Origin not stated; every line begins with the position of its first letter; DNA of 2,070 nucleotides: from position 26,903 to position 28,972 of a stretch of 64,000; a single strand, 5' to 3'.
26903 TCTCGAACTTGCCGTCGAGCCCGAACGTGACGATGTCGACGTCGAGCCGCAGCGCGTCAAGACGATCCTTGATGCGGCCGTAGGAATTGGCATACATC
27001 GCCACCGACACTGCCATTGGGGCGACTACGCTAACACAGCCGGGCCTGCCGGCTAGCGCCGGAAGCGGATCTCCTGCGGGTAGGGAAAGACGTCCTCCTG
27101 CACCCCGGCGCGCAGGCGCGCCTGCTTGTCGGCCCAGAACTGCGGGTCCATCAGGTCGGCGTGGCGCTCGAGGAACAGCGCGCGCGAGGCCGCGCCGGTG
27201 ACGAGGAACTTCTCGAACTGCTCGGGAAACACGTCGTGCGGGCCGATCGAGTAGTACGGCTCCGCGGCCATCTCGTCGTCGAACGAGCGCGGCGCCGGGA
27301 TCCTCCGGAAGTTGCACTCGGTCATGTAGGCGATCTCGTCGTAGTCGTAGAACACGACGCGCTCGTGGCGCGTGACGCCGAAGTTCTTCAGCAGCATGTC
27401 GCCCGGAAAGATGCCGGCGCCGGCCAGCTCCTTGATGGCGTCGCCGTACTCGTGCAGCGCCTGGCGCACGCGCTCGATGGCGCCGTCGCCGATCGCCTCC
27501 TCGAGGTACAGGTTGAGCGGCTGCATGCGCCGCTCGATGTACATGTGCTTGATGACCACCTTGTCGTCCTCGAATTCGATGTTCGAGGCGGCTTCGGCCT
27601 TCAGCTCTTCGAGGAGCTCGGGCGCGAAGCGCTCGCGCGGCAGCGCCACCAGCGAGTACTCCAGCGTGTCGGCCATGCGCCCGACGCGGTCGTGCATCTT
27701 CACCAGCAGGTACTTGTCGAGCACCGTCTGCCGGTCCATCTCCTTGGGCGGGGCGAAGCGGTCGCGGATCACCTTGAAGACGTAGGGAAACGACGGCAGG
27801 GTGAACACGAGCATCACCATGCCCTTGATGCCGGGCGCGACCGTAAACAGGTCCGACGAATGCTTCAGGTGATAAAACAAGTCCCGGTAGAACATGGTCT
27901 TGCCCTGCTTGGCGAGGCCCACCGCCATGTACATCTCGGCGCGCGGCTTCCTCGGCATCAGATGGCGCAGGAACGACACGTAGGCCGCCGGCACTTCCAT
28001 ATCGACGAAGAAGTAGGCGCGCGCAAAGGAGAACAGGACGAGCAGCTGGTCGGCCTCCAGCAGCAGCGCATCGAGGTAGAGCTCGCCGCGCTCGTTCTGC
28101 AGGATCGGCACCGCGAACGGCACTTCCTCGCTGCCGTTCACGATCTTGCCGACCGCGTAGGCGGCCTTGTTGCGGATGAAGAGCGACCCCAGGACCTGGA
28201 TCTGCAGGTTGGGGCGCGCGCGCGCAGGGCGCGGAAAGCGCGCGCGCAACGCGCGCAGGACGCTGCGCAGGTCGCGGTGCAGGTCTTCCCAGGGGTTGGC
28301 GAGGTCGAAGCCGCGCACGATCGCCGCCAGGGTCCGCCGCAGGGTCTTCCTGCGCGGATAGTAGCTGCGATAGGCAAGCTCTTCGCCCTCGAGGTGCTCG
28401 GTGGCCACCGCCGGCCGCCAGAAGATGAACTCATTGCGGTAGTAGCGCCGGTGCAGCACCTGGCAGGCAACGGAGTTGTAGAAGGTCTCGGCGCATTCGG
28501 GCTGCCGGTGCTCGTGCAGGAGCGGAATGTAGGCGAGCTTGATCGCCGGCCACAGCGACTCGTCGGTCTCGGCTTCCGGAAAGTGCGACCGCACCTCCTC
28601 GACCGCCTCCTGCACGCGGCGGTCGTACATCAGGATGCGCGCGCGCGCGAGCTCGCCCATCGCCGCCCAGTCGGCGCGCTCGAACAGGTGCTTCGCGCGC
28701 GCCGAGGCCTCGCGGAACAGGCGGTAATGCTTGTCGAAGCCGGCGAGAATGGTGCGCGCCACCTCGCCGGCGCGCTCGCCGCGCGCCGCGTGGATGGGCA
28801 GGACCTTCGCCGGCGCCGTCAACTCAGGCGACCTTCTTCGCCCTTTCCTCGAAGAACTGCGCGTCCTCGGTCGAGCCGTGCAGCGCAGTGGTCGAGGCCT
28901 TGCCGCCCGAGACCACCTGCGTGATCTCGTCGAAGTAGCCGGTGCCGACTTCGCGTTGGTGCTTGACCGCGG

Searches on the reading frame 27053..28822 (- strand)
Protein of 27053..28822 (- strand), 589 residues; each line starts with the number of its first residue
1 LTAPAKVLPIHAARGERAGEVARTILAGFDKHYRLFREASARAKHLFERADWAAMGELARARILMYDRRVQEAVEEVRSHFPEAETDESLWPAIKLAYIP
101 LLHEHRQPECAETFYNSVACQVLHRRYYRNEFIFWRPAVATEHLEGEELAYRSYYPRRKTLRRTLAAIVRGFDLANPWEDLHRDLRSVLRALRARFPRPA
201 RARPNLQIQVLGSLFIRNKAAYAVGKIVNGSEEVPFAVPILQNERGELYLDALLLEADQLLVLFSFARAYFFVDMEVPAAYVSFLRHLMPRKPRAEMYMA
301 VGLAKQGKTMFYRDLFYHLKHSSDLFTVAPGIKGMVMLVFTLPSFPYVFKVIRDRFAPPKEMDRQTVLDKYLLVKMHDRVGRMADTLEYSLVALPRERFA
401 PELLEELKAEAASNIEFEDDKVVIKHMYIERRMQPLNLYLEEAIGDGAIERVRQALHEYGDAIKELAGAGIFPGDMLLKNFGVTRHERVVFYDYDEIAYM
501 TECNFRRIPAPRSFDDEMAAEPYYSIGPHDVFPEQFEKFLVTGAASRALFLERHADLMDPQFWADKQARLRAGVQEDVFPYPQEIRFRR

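Call 62: search_protein_families(library=pfam, proteins=[window:27053-28822:-], max_evalue=0.00001)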
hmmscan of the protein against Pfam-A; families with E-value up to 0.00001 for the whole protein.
window:27053-28822:- (589 aa): 2 families
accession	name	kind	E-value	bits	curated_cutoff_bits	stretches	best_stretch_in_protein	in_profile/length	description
PF06315.17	AceK_kinase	-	5.5e-120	400.1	29.3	1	324-583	1-256/256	Isocitrate dehydrogenase kinase/phosphatase (AceK) kinase domain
PF20423.3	AceK_regulatory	-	1.1e-114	383.1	25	1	22-323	1-302/302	Isocitrate dehydrogenase kinase/phosphatase (AceK), regulatory domain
